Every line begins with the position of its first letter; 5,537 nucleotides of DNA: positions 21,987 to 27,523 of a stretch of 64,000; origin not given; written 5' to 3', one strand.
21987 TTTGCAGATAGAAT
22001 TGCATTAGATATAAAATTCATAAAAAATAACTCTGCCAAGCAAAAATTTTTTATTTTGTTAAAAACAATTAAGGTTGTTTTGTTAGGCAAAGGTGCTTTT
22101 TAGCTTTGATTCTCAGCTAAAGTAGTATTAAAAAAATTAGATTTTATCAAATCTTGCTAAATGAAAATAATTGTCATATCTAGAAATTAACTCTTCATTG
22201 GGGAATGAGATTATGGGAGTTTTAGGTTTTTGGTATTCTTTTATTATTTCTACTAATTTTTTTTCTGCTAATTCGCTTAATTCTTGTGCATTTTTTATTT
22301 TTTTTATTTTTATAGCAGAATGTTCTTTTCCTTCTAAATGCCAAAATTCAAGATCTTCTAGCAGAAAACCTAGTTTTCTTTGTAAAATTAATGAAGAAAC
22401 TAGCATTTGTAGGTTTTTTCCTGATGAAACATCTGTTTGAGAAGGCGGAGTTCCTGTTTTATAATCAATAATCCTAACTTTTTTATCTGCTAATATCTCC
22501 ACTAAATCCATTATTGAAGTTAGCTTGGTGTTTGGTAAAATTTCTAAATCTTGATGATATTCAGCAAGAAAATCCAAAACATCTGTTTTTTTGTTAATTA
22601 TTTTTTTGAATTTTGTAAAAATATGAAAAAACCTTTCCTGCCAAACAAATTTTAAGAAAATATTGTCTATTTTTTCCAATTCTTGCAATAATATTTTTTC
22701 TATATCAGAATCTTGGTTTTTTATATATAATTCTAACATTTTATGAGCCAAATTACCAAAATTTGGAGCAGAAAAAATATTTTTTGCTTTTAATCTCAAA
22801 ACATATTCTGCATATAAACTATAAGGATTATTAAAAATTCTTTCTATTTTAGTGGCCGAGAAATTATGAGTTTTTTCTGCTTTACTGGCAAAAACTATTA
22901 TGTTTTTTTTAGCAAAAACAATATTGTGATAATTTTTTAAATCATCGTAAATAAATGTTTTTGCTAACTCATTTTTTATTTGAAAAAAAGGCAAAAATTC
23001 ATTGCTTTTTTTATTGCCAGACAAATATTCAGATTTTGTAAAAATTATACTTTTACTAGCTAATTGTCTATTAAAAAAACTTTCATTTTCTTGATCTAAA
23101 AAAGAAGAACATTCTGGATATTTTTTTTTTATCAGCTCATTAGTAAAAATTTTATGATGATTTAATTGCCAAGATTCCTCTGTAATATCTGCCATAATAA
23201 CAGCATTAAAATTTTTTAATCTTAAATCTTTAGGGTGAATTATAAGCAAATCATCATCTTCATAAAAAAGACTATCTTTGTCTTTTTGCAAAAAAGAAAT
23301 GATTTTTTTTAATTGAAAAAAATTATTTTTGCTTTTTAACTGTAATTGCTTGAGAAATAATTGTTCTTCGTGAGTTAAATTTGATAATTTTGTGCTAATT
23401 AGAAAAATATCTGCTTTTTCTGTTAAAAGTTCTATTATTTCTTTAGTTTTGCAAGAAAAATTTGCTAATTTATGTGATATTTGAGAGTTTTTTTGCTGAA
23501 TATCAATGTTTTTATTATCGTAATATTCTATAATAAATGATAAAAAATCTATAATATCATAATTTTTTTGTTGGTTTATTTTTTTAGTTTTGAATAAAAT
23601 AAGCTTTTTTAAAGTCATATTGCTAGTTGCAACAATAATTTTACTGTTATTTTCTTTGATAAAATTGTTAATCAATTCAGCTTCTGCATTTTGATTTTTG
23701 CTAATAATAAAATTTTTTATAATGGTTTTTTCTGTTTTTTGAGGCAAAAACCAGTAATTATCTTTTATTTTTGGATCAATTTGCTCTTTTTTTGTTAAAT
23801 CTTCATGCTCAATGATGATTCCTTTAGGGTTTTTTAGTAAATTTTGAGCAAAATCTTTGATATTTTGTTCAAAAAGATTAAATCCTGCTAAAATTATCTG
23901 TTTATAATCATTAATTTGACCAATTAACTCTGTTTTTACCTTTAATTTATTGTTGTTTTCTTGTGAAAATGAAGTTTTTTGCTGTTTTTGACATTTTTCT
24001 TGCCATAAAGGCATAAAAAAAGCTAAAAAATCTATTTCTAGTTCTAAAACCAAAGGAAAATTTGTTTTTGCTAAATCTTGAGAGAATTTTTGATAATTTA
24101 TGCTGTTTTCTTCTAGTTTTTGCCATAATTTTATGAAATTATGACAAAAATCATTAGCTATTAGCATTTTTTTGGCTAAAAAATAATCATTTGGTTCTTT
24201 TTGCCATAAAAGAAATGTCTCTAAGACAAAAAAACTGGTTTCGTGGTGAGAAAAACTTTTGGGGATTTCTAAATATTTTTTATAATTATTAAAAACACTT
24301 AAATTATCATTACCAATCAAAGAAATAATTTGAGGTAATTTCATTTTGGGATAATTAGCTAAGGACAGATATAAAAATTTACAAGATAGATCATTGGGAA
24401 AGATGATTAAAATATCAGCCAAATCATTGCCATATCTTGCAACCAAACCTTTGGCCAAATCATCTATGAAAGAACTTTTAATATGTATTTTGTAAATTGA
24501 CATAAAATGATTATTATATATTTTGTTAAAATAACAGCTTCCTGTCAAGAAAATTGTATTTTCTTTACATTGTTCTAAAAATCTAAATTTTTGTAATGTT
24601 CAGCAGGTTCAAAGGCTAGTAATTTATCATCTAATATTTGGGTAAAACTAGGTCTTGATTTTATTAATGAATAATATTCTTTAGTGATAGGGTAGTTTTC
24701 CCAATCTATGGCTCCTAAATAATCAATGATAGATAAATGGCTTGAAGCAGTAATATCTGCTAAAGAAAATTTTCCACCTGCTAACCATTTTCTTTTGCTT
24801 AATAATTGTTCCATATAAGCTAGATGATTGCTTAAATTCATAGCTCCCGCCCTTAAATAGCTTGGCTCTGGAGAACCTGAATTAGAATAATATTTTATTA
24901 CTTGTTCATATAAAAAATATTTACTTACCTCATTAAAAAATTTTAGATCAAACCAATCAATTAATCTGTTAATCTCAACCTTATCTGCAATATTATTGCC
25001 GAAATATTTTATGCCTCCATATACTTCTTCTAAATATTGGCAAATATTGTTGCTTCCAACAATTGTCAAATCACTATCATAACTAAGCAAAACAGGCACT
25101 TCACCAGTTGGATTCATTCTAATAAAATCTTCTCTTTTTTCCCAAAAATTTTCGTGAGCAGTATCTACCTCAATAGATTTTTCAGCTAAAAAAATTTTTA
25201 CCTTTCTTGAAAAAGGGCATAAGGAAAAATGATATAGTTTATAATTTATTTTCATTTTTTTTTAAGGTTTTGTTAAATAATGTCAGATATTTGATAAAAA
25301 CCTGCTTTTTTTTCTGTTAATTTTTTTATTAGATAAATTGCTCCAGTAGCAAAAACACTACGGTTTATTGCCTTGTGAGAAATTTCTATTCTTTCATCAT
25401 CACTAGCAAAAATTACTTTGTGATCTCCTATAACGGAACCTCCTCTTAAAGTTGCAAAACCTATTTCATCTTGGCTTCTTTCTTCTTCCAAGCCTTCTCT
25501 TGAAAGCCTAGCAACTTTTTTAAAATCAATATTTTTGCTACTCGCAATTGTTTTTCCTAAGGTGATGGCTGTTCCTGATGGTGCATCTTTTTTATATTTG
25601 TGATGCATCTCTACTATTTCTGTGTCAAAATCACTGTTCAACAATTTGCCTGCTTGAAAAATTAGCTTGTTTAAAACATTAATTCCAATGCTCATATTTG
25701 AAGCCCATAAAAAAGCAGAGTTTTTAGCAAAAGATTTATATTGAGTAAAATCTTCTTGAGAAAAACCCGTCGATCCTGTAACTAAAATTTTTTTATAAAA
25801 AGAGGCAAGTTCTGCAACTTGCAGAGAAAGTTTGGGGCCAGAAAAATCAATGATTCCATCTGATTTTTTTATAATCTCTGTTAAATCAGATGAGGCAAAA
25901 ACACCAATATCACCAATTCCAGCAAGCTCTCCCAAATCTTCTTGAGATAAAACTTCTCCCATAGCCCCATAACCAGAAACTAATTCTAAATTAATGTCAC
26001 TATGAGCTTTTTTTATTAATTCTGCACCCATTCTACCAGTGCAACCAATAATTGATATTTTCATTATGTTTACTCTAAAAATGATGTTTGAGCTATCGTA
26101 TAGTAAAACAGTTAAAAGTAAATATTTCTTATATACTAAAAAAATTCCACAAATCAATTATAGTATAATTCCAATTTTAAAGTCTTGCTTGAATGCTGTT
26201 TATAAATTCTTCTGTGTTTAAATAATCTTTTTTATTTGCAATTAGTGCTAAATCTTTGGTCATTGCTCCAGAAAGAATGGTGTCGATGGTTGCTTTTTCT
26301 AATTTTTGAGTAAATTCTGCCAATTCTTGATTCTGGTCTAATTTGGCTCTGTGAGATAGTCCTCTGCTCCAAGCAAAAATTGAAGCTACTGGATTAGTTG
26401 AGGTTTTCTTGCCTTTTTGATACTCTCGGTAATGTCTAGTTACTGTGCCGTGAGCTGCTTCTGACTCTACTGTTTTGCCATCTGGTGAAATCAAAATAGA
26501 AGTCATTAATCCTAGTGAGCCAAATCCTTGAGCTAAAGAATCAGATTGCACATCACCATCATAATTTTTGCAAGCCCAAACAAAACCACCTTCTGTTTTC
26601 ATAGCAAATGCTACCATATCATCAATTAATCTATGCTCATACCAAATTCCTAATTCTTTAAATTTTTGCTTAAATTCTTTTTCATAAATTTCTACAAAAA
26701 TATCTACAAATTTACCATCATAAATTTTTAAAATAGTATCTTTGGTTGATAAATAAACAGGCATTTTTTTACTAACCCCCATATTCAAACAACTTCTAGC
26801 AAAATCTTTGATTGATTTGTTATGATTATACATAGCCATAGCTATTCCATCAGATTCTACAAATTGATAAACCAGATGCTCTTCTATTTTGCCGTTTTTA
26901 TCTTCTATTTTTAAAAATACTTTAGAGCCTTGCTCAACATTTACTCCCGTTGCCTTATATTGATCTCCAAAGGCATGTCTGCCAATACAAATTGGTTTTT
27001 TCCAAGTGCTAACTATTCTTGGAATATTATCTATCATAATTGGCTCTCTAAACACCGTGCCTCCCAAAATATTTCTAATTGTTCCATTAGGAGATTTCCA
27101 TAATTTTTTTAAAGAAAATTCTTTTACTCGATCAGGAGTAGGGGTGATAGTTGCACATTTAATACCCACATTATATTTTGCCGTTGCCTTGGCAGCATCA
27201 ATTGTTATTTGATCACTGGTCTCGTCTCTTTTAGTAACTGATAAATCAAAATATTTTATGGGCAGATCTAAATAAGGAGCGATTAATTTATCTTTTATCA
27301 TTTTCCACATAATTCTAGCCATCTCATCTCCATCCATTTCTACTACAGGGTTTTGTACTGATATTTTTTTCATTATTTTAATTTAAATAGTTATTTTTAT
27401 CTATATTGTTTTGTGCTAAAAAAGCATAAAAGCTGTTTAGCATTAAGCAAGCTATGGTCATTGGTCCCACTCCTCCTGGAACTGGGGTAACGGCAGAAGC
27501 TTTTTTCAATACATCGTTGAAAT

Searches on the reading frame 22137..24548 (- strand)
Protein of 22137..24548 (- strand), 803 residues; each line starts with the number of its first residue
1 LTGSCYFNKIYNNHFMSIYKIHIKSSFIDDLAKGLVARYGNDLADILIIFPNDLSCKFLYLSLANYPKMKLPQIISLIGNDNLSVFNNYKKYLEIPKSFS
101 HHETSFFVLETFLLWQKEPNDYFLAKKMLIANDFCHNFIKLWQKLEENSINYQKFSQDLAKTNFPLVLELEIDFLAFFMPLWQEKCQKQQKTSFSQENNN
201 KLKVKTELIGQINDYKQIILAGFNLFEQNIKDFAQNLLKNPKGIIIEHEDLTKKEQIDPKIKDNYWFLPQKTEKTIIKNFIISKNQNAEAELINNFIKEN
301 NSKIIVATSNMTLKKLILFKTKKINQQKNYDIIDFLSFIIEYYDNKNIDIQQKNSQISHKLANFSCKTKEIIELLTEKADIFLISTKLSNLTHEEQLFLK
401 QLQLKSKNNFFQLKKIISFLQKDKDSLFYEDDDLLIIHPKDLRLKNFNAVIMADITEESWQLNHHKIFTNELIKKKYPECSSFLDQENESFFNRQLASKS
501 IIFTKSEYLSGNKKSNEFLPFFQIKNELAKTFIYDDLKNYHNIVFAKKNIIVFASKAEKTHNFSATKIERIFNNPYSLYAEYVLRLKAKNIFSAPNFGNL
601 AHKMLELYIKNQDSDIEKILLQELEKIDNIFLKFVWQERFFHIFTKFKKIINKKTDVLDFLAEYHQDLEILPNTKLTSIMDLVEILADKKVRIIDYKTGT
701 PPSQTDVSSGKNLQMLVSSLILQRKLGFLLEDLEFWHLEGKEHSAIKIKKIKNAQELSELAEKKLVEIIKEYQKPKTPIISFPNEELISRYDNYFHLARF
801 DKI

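Call 79: search_protein_families(library=ncbifam, proteins=[window:22137-24548:-], max_evalue=0.00001)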
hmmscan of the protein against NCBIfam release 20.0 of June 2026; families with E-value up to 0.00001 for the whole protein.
window:22137-24548:- (803 aa): 1 family
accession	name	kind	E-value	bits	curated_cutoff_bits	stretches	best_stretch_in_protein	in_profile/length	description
TIGR02786.1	addB_alphas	equivalog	1.3e-33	116.2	486.5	1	560-801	749-1021/1024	double-strand break repair protein AddB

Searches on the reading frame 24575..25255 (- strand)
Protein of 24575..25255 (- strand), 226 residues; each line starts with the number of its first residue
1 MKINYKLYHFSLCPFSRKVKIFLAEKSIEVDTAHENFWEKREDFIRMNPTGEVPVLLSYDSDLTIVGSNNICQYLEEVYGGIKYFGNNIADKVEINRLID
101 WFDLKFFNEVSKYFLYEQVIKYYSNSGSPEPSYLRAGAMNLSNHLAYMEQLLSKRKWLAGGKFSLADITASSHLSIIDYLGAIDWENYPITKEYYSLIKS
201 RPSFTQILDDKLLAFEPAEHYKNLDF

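Call 80: search_protein_families(library=ncbifam, proteins=[window:24575-25255:-], max_evalue=0.00001)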
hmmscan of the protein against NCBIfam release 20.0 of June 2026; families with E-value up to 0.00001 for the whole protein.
window:24575-25255:- (226 aa): 6 families
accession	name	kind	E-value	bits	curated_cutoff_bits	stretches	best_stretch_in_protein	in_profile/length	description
NF050814.1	FtsZBindFzlA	equivalog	1.5e-75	253.8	300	1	1-226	1-228/228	FtsZ-binding protein FzlA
NF007831.0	PRK10542.1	equivalog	3.6e-11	43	198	1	28-209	28-196/201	glutathione transferase GstA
NF007682.0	PRK10357.1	equivalog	1.6e-08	34.3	181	1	13-175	9-163/202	glutathione S-transferase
NF007016.1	PRK09481.1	equivalog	2.3e-08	33.7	314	1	7-79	13-83/209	stringent starvation protein SspA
TIGR01262.1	maiA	equivalog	3.1e-08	33.5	171.05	1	7-206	2-201/211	maleylacetoacetate isomerase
NF010579.0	PRK13972.1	equivalog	8.3e-06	25.5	332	0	10-208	6-203/215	GSH-dependent disulfide bond oxidoreductase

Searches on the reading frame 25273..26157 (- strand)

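Call 80: search_protein_families(library=ncbifam, proteins=[window:25273-26157:-], max_evalue=0.00001)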
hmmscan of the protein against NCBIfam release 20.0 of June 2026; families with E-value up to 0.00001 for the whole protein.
window:25273-26157:- (294 aa): 1 family
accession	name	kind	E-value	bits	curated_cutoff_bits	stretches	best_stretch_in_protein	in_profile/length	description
TIGR00036.1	dapB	equivalog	2.5e-76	256.8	122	1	32-294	2-269/270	4-hydroxy-tetrahydrodipicolinate reductase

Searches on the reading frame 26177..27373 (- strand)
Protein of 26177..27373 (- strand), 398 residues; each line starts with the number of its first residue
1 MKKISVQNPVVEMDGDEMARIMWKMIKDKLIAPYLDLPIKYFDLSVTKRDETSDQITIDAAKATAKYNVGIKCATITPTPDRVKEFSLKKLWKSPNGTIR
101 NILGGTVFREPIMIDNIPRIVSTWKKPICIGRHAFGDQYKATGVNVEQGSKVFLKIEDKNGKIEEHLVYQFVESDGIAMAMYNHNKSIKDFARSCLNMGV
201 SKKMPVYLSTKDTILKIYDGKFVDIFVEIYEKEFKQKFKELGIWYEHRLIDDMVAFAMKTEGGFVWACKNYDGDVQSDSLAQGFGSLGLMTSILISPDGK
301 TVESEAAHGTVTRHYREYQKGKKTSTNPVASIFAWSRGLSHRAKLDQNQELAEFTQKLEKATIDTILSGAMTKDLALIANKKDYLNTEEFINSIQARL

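Call 80: search_protein_families(library=ncbifam, proteins=[window:26177-27373:-], max_evalue=0.00001)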
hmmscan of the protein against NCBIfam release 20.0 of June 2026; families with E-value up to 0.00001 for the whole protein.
window:26177-27373:- (398 aa): 9 families
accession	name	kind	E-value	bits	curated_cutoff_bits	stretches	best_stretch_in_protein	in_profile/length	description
NF006156.0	PRK08299.1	equivalog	5.6e-205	680.5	335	1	1-398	1-398/403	NADP-dependent isocitrate dehydrogenase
TIGR00127.1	nadp_idh_euk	equivalog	2.9e-202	671.6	397.15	1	2-398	1-403/409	isocitrate dehydrogenase (NADP(+))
NF006673.0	PRK09222.1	equivalog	2.2e-09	36.8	509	1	206-398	170-341/482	NADP-dependent isocitrate dehydrogenase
TIGR00175.1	mito_nad_idh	equivalog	8.1e-09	35.1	432.4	1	205-384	166-326/334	isocitrate dehydrogenase (NAD(+))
TIGR02924.1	ICDH_alpha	equivalog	2e-08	33.8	561.35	1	206-397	166-336/473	isocitrate dehydrogenase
NF040619.1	AksF_Meth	equivalog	2.8e-08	33.2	500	1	209-375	183-330/343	homoisocitrate dehydrogenase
TIGR02088.1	LEU3_arch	subfamily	5e-07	29.3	409.8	1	185-382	142-317/324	isopropylmalate/isohomocitrate dehydrogenases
NF005425.0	PRK07006.1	equivalog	4.3e-06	25.7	490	0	187-394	205-412/416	NADP-dependent isocitrate dehydrogenase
TIGR00183.1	prok_nadp_idh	equivalog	8e-06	24.9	567.3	0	62-394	90-412/417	isocitrate dehydrogenase (NADP(+))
